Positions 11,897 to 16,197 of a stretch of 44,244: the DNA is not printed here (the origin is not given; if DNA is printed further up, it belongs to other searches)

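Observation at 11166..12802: Both hydrolase pairs lack a serine nucleophile: Arg in the 'hydrolase 2' type, Cys in the 'hydrolase 1' type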

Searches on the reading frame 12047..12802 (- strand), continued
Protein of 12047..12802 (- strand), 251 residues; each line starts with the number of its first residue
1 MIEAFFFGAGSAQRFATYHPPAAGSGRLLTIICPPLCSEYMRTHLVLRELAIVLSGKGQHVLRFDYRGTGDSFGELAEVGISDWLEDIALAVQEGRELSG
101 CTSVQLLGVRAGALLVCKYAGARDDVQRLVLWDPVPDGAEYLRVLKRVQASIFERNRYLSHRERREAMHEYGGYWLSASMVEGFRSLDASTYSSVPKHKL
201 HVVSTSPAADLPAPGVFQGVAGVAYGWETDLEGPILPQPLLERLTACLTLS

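Call 71: get_annotated_region(hit=H9, flank=9000)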
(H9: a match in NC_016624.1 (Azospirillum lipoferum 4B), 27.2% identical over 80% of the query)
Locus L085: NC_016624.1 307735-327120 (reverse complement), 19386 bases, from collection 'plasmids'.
description: Azospirillum lipoferum 4B plasmid AZO_p5, complete sequence
organism: Azospirillum lipoferum 4B (NCBI taxid 862719)
taxonomy: Bacteria; Pseudomonadota; Alphaproteobacteria; Rhodospirillales; Azospirillaceae; Azospirillum; Azospirillum lipoferum; Azospirillum lipoferum 4B
host: -; source: -; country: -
typing (MOB-suite, as given by PLSDB): mobilizable; relaxase MOBP
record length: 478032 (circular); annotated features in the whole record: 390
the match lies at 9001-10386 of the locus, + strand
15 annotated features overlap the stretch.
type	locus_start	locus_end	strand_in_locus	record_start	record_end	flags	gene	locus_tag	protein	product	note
CDS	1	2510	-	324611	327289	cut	-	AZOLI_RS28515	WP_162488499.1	methyl-accepting chemotaxis protein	GO:0007165 - signal transduction [Evidence IEA]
CDS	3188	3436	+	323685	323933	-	-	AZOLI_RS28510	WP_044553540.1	acyl carrier protein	-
CDS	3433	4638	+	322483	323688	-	-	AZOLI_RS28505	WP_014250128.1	acyl-CoA dehydrogenase family protein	-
CDS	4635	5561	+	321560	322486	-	-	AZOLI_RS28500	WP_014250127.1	amino acid--[acyl-carrier-protein] ligase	-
CDS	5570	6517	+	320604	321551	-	-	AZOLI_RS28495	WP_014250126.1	DUF1839 family protein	-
CDS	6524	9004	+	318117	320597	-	-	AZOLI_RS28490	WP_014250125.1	glycoside hydrolase family 2 protein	-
CDS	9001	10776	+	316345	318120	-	-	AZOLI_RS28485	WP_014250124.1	alpha/beta fold hydrolase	-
CDS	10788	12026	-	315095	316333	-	-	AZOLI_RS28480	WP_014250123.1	ArgE/DapE family deacylase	-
CDS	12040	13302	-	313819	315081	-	-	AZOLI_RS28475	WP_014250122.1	allantoate amidohydrolase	-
CDS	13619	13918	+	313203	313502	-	-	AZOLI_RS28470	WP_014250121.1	hypothetical protein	-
CDS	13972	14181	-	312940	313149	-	-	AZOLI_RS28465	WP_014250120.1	hypothetical protein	-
CDS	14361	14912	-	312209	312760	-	-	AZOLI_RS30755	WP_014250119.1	BON domain-containing protein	-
CDS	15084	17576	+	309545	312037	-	-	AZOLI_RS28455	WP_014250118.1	glucose/quinate/shikimate family membrane-bound PQQ-dependent dehydrogenase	-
CDS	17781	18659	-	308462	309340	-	-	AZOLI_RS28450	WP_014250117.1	3-hydroxybutyryl-CoA dehydrogenase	GO:0006631 - fatty acid metabolic process [Evidence IEA]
CDS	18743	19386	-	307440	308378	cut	-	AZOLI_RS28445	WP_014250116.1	FAD-binding protein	-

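Call 72: get_annotated_region(hit=H7, flank=9000)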
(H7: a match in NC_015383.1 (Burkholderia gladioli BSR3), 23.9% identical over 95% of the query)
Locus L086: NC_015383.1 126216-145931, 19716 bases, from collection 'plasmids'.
description: Burkholderia gladioli BSR3 plasmid bgla_4p, complete sequence
organism: Burkholderia gladioli BSR3 (NCBI taxid 999541)
taxonomy: Bacteria; Pseudomonadota; Betaproteobacteria; Burkholderiales; Burkholderiaceae; Burkholderia; Burkholderia gladioli; Burkholderia gladioli BSR3
host: -; source: -; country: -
typing (MOB-suite, as given by PLSDB): conjugative; replicon rep_cluster_364; relaxase MOBH,MOBP; mating-pair formation MPF_T
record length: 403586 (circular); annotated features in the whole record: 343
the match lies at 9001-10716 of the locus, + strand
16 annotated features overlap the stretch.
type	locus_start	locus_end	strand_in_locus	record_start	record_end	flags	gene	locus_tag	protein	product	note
CDS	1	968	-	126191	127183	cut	-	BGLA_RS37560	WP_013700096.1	acyl-CoA desaturase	GO:0006633 - fatty acid biosynthetic process [Evidence IEA]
CDS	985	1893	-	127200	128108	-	-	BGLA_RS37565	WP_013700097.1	class I SAM-dependent methyltransferase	-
CDS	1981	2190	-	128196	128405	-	-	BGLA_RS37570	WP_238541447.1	acyl carrier protein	-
CDS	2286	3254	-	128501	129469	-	-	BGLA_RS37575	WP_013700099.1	fatty acid desaturase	GO:0006629 - lipid metabolic process [Evidence IEA]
CDS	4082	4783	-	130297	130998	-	-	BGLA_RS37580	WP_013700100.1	IS6 family transposase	-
CDS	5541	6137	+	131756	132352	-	-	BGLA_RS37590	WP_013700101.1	plasmid pRiA4b ORF-3 family protein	-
CDS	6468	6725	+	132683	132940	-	-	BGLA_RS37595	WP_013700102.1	hypothetical protein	-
CDS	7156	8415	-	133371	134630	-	-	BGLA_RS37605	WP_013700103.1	oligosaccharide flippase family protein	-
CDS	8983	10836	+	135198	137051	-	-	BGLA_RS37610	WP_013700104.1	alpha/beta hydrolase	-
CDS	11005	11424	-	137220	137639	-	-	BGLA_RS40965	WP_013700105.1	hypothetical protein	-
CDS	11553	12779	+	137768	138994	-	-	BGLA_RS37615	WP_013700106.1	polysaccharide biosynthesis/export family protein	GO:0015774 - polysaccharide transport [Evidence IEA]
CDS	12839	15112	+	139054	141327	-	-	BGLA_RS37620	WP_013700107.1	polysaccharide biosynthesis tyrosine autokinase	GO:0045226 - extracellular polysaccharide biosynthetic process [Evidence IEA]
CDS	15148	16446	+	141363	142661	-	-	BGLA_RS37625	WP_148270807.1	oligosaccharide repeat unit polymerase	-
CDS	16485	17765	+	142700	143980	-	-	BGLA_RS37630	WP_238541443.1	acyltransferase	-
CDS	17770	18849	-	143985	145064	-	-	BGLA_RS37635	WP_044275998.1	glycosyltransferase family 1 protein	-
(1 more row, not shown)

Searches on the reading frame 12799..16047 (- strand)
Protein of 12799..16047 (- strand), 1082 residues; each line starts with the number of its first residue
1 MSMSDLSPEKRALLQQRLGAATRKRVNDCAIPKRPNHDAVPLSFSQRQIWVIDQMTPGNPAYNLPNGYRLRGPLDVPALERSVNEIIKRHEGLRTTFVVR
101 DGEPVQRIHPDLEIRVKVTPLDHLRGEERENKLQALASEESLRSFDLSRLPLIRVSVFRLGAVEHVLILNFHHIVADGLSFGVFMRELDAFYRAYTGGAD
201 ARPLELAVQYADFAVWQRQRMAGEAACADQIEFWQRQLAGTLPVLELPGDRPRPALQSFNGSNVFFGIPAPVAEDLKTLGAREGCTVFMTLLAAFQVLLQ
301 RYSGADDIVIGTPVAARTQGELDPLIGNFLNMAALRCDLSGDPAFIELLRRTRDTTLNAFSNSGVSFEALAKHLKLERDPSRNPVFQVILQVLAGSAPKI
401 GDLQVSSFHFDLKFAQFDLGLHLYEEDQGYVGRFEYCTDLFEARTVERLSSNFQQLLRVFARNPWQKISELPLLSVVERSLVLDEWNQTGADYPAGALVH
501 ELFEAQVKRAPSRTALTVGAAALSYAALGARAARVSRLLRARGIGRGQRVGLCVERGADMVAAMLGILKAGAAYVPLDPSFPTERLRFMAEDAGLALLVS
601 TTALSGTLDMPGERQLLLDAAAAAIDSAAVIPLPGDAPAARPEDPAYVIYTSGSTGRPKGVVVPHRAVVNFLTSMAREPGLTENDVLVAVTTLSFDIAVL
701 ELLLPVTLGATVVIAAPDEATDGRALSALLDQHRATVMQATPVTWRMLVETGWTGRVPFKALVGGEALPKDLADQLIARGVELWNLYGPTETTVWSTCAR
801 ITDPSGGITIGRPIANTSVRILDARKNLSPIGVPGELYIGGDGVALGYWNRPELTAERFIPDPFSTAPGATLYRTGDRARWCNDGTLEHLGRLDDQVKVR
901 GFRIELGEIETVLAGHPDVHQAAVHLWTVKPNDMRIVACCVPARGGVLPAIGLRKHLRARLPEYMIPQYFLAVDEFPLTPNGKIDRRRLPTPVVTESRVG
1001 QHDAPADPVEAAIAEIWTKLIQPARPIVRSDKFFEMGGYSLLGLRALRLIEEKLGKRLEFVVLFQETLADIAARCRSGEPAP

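Call 44: search_protein_families(library=pfam, proteins=[window:12799-16047:-], max_evalue=0.00001)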
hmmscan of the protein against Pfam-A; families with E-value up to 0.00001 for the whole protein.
window:12799-16047:- (1082 aa): 3 families
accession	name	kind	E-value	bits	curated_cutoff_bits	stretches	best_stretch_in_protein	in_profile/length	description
PF00668.25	Condensation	-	1.6e-100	337.4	30.6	1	37-479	2-452/456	Condensation domain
PF00501.34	AMP-binding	-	9.8e-89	298.2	29.9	1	503-849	1-384/384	AMP-binding enzyme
PF13193.12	AMP-binding_C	-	3.9e-11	44.2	24.5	1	908-983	1-76/76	AMP-binding enzyme C-terminal domain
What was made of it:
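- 12799..16047 (-): NRPS module C-A-T (1082 aa). It ends in a divergent carrier domain (GGYSL, Ser1040 at 12928-12930) and has no thioesterase. It is the presumed donor for pair 1. Pfam Condensation, AMP-binding and AMP-binding_C (call 44).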
